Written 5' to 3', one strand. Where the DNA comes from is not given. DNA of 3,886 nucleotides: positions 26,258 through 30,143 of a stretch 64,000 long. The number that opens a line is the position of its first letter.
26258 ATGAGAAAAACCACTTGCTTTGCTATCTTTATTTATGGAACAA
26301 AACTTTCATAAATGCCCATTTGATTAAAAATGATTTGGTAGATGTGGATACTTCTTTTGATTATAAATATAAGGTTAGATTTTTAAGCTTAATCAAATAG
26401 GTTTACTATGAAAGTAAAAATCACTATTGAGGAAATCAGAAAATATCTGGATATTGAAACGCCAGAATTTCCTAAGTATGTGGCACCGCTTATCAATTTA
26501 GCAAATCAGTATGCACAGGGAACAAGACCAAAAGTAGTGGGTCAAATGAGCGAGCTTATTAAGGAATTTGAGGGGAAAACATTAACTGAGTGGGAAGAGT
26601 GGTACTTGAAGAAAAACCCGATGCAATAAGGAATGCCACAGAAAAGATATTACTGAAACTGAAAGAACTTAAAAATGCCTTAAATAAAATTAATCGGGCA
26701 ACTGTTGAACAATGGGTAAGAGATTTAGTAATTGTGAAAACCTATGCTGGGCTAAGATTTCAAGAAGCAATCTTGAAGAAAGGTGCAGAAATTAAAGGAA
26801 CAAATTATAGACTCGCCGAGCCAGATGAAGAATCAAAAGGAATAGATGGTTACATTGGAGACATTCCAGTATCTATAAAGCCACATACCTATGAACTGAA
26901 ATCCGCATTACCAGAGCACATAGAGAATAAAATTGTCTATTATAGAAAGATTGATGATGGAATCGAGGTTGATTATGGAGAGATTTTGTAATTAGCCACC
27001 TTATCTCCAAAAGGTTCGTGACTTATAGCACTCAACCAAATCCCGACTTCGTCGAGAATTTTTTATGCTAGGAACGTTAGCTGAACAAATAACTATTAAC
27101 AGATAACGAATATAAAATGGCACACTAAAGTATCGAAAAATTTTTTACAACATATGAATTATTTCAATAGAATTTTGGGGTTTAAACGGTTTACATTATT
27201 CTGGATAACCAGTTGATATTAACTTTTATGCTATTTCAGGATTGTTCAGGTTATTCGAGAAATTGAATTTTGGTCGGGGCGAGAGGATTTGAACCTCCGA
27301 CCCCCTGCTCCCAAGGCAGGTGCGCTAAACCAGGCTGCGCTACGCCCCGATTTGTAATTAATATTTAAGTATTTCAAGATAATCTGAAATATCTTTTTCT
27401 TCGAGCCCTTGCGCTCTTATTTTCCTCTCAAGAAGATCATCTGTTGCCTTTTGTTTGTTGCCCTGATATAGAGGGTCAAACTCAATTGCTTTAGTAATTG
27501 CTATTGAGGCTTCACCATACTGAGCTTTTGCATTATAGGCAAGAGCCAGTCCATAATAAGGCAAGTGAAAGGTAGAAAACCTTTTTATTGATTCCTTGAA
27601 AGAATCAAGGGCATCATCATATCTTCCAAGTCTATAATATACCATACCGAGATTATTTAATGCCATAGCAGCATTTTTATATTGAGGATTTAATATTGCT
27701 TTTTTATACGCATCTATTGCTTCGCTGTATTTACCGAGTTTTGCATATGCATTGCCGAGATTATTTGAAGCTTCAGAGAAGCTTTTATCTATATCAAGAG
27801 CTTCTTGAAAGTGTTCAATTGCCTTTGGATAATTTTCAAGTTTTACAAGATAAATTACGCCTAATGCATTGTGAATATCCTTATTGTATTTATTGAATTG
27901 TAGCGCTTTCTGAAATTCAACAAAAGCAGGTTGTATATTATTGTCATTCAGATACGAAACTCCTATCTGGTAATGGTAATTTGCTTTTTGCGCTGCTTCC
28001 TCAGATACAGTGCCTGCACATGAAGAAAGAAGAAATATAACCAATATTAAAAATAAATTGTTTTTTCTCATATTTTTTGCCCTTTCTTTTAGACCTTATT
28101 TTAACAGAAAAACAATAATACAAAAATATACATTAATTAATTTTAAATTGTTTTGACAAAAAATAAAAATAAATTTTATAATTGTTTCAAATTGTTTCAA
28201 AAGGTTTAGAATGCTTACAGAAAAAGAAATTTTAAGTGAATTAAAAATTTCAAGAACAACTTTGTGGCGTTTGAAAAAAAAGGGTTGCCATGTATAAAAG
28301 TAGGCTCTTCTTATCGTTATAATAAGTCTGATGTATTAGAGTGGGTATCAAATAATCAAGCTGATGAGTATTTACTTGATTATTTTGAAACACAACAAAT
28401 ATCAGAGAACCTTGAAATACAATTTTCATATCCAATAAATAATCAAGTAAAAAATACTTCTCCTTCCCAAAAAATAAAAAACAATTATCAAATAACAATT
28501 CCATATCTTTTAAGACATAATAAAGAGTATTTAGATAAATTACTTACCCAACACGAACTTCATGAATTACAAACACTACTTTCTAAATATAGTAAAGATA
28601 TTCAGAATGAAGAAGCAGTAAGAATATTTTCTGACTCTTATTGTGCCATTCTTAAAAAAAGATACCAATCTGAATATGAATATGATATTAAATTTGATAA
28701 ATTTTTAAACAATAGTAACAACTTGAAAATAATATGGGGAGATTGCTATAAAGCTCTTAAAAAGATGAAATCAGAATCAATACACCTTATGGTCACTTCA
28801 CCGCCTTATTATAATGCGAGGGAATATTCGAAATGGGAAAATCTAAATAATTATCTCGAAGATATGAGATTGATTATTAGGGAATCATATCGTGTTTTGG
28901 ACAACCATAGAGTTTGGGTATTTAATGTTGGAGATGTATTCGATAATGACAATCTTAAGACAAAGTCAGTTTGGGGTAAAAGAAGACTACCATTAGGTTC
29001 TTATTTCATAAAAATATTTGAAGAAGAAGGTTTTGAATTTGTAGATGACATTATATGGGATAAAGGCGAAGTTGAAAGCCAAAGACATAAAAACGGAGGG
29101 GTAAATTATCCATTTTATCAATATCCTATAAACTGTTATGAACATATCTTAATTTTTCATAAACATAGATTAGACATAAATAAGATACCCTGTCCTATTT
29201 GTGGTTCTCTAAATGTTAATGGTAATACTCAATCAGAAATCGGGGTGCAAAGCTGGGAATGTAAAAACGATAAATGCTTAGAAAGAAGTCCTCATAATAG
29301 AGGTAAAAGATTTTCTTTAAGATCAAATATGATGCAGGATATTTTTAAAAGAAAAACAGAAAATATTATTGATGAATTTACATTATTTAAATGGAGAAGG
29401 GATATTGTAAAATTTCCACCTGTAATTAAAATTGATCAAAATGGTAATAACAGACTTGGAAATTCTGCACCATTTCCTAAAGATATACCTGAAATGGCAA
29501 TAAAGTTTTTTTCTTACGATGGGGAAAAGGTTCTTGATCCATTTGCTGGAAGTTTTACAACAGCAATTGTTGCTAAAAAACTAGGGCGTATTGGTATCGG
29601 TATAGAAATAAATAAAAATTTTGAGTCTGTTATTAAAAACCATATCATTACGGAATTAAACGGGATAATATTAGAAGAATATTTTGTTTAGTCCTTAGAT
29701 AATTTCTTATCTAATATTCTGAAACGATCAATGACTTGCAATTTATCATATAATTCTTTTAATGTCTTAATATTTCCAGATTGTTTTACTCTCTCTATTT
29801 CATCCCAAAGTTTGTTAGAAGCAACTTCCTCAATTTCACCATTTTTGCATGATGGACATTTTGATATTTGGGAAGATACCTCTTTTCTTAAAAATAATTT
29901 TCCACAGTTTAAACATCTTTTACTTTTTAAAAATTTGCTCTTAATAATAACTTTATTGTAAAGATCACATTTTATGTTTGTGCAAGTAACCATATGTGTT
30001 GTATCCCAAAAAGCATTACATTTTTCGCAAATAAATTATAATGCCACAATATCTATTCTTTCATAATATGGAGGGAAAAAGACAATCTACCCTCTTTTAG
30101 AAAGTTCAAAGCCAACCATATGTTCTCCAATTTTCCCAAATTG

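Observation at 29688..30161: Convergent Zn-ribbon/nuclease-like gene inactivated by two point nonsense mutations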

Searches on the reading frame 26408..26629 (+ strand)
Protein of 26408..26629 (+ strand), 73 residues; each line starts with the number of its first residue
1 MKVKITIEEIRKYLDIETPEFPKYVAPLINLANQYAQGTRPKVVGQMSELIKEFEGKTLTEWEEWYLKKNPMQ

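Call 4: search_protein_families(library=pfam, proteins=[window:26408-26629:+], max_evalue=1)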
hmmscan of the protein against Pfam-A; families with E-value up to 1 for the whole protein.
window:26408-26629:+ (73 aa): 3 families
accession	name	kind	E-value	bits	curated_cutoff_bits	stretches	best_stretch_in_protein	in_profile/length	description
PF09568.16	RE_MjaI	-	1.2e-19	71.1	22.7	1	27-71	2-46/164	MjaI restriction endonuclease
PF08326.17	ACC_central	-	0.17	10.5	23.2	1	17-54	130-167/726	Acetyl-CoA carboxylase, central region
PF08671.16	SinI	-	0.45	10.8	31.4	1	5-15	17-27/28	Anti-repressor SinI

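Call 5: search_protein_families(library=ncbifam, proteins=[window:26408-26629:+], max_evalue=1)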
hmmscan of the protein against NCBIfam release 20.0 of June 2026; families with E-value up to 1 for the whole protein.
window:26408-26629:+ (73 aa): 0 families

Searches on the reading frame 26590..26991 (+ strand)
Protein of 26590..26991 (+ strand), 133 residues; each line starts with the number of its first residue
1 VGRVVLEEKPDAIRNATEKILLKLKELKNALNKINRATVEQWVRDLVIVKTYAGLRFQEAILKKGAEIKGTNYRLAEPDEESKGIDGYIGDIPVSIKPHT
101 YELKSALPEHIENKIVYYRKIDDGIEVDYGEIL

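Call 4: search_protein_families(library=pfam, proteins=[window:26590-26991:+], max_evalue=1)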
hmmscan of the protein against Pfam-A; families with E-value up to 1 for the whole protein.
window:26590-26991:+ (133 aa): 3 families
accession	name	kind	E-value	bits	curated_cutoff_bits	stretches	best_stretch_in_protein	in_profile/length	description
PF09568.16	RE_MjaI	-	2.5e-44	151.5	22.7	1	6-127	42-164/164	MjaI restriction endonuclease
PF18138.6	bacHORMA_1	-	0.093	13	35.6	1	13-77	16-81/169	Bacterial HORMA domain family 1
PF13635.12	DUF4143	-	0.21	11.7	28.1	0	104-129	119-143/160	Domain of unknown function (DUF4143)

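Call 5: search_protein_families(library=ncbifam, proteins=[window:26590-26991:+], max_evalue=1)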
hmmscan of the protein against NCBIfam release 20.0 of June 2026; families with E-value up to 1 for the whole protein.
window:26590-26991:+ (133 aa): 1 family
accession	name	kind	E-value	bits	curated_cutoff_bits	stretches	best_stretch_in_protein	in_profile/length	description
NF003121.0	PRK04038.1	equivalog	0.065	13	146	1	13-57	50-94/145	30S ribosomal protein S19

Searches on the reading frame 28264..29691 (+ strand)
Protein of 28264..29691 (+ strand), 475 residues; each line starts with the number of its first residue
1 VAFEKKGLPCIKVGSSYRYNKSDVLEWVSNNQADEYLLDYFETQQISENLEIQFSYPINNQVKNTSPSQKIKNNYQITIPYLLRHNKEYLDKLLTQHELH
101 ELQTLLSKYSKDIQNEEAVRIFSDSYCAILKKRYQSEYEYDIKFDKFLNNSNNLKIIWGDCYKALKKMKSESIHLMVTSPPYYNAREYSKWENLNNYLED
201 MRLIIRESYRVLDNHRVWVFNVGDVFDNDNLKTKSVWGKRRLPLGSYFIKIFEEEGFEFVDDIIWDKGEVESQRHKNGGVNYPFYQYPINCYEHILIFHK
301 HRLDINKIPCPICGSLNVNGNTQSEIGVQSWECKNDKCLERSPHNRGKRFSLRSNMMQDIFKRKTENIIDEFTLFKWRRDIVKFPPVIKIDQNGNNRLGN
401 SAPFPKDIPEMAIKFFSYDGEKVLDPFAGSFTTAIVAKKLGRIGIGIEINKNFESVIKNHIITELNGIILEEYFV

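Call 4: search_protein_families(library=pfam, proteins=[window:28264-29691:+], max_evalue=1)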
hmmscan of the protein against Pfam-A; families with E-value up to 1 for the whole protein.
window:28264-29691:+ (475 aa): 3 families
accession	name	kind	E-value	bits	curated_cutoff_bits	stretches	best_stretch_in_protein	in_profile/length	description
PF01555.25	N6_N4_Mtase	-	6.6e-33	115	26.7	1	173-458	1-220/221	DNA methylase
PF12728.13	HTH_17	-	0.0015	19.2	27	1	5-31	24-50/51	Helix-turn-helix domain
PF09445.16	Methyltransf_15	-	0.04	13.9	22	1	147-182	44-81/165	RNA cap guanine-N2 methyltransferase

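Call 5: search_protein_families(library=ncbifam, proteins=[window:28264-29691:+], max_evalue=1)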
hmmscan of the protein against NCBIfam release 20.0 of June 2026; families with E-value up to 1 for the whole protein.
window:28264-29691:+ (475 aa): 9 families
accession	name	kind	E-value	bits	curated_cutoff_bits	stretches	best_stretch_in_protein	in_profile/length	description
NF008572.0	PRK11524.1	equivalog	1e-18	67.5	292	2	410-453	205-248/294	adenine-specific DNA-methyltransferase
NF050803.1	DnaMtaseCcrMCaul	equivalog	9e-10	38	830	2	418-461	204-247/350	adenine-specific DNA-methyltransferase CcrM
NF010253.0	PRK13699.1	subfamily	5.6e-09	36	244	2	410-455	154-199/226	DNA methyltransferase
NF047737.1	antiphage_MADS1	equivalog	0.0062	16.8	80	1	4-28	25-49/49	methylation-associated defense system helix-turn-helix domain-containing protein MAD1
TIGR01764.1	excise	domain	0.0095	16.3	28.8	1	4-29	23-48/49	excisionase family DNA-binding protein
NF048018.1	IS256_N_4Cys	domain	0.014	16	27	1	310-335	2-26/31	transposase-like zinc-binding domain-containing protein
NF011528.0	PRK14968.1-2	equivalog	0.015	14.8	171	0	143-192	81-127/205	putative methyltransferase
NF050000.1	IS1_IS1595_Zn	domain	0.055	14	28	1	310-335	1-26/34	IS1/IS1595 family N-terminal zinc-binding domain-containing protein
TIGR00536.1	hemK_fam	subfamily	0.074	12.1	115.5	1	153-191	166-201/286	HemK family protein methyltransferase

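Call 37: search_protein_families(library=padloc, proteins=[window:28264-29691:+], max_evalue=1)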
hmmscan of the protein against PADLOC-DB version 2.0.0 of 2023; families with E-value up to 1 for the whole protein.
window:28264-29691:+ (475 aa): 56 families (the best 25 are shown)
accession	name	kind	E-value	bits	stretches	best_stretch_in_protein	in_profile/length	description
PDLC03236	MTase_II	-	5.4e-85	284.4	3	144-300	640-796/912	Type II methyltransferase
PDLC03353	MTase_II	-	5e-48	161.9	2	149-307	5-156/260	Type II methyltransferase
PDLC03350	MTase_II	-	3.7e-43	146.1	2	135-304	39-196/312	Type II methyltransferase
PDLC03246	MTase_II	-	2.4e-32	110.5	2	153-301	112-262/376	Type II methyltransferase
PDLC03387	MTase_II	-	1e-31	108.2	2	153-301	11-175/289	Type II methyltransferase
PDLC03259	MTase_II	-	4.6e-27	92.9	2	155-300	5-154/423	Type II methyltransferase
PDLC03276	MTase_II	-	4.7e-27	93.3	2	152-300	142-289/404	Type II methyltransferase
PDLC03299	MTase_II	-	7.1e-26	89.4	2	150-216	11-81/296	Type II methyltransferase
PDLC03371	MTase_II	-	1.1e-22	78.8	1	150-462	7-253/260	Type II methyltransferase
PDLC03283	MTase_II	-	4.7e-18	63.6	3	399-461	209-271/352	Type II methyltransferase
PDLC03260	MTase_II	-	1.6e-17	61.5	2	156-226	12-83/349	Type II methyltransferase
PDLC03265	MTase_II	-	1.3e-14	52.4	2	150-213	22-89/333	Type II methyltransferase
PDLC03295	MTase_II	-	1.3e-14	52.4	2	387-465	192-270/292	Type II methyltransferase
PDLC03303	MTase_II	-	1.3e-13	48.4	2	155-305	5-146/668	Type II methyltransferase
PDLC03336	MTase_II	-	1.6e-13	48.5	2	154-231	29-112/421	Type II methyltransferase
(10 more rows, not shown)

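Call 66: search_solved_structures(query=window:28264-29691:+, max_evalue=0.001, show_alignments=1)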
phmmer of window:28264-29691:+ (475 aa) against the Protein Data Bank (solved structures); distinct sequences matched with E-value up to 0.001: 10.
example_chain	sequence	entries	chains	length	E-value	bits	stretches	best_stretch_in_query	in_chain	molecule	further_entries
2zie_A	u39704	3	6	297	2.6e-17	66.2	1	381-471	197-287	Putative modification methylase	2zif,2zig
1g60_A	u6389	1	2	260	3.8e-10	42.6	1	397-455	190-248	Adenine-specific Methyltransferase MboIIA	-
8s9n_A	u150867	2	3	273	7.6e-10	41.6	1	365-465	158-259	DNA cytosine-N4 methyltransferase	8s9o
8s9m_A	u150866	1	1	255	1.8e-09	40.3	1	365-465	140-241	DNA cytosine-N4 methyltransferase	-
1boo_A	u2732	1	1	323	1.2e-05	27.8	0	400-453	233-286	PROTEIN (N-4 CYTOSINE-SPECIFIC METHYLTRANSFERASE PVU II)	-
1eg2_A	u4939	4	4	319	4.6e-05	25.8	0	390-451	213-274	MODIFICATION METHYLASE RSRI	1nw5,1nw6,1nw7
1nw8_A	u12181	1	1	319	5.4e-05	25.6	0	390-451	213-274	MODIFICATION METHYLASE RSRI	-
9c3u_A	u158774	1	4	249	0.00023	23.5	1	396-457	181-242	Methyltransferase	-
8urk_A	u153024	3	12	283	0.00028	23.2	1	396-457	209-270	Methyltransferase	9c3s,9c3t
6pbd_A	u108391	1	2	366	0.00091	21.6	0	415-453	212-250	Modification methylase CcrMI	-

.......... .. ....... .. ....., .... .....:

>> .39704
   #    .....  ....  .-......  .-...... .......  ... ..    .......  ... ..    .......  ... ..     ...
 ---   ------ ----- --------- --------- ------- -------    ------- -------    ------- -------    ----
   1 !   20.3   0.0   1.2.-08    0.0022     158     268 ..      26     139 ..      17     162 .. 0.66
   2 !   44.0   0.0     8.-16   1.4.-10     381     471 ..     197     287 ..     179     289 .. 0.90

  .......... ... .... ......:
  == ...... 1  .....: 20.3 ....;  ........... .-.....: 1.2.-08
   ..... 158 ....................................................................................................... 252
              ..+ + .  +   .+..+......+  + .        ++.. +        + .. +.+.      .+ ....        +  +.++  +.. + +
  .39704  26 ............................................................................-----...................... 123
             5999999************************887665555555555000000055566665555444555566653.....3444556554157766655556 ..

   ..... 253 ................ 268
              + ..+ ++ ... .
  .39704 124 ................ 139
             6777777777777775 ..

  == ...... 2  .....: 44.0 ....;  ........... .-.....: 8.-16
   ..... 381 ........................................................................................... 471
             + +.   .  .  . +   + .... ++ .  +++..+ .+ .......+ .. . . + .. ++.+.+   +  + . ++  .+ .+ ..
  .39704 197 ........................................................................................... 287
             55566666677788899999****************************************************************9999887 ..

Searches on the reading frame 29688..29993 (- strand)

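Call 4: search_protein_families(library=pfam, proteins=[window:29688-29993:-], max_evalue=1)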
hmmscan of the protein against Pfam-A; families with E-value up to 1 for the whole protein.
window:29688-29993:- (101 aa): 15 families
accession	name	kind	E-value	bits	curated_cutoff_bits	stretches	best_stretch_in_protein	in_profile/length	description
PF06221.18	zf-C2HC5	-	0.0096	16.3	25.8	1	26-54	19-45/54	Putative zinc finger motif, C2HC5-type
PF25454.1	zf-C3HC4_IRF-2BP1_2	-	0.019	15.6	26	1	23-57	23-57/72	IRF-2BP1/2 C3HC4 zinc finger domain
PF09723.15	Zn_ribbon_8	-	0.02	15.3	34.4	1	26-56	7-39/41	Zinc ribbon domain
PF23470.1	Zn_ribbon_PF0610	-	0.021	15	26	1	26-56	3-31/39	PF0610 rubredoxin-like zinc beta-ribbon domain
PF21349.2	RUBY_RBDX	-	0.024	14.5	26.5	1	26-51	2-24/30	Rubrerythrin, rubredoxin-like domain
PF00130.28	C1_1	-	0.025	14.8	26.5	1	19-50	6-35/53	Phorbol esters/diacylglycerol binding domain (C1 domain)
PF24455.1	DUF7571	-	0.036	14.8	27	1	18-64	36-83/89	Family of unknown function (DUF7571)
PF24292.1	DUF7479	-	0.041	14.4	27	1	35-62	22-50/60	Domain of unknown function (DUF7479)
PF01155.25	HypA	-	0.043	14.3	28.9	1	25-61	71-104/112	Hydrogenase/urease nickel incorporation, metallochaperone, hypA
PF07282.18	Cas12f1-like_TNB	-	0.056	14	26.3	1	7-50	10-47/60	Cas12f1-like, TNB domain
PF01215.24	COX5B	-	0.13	12.4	31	1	2-42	83-123/129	Cytochrome c oxidase subunit Vb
PF13248.11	Zn_ribbon_3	-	0.14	12.1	27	0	25-38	3-15/26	zinc-ribbon domain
PF14369.11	Zn_ribbon_19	-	0.15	12.7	30.8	0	39-56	16-34/35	zinc-ribbon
PF23458.2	DUF7130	-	0.18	12.1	35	1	26-52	55-79/89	Domain of unknown function (DUF7130)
PF11848.13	DUF3368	-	0.24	11.7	27.3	1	68-93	10-34/46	Domain of unknown function (DUF3368)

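Call 5: search_protein_families(library=ncbifam, proteins=[window:29688-29993:-], max_evalue=1)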
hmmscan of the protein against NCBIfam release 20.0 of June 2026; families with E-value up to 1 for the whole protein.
window:29688-29993:- (101 aa): 5 families
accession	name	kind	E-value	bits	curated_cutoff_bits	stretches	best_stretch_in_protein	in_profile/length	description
NF001646.0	PRK00420.1-3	equivalog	0.0034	17.6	117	1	16-99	12-91/117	hypothetical protein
TIGR02605.1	CxxC_CxxC_SSSS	subfamily_domain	0.0041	17.2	31.3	1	26-59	7-42/52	FmdB family zinc ribbon protein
NF001608.0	PRK00398.1-6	equivalog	0.012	15.4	84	1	26-51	5-29/46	DNA-directed RNA polymerase subunit P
TIGR00515.1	accD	equivalog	0.02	14.3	317.45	1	25-98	27-92/285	acetyl-CoA carboxylase, carboxyltransferase subunit beta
NF047912.1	ECs_2282_CxxC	subfamily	0.037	13.9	37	0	26-44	29-47/60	ECs_2282 family putative zinc-binding protein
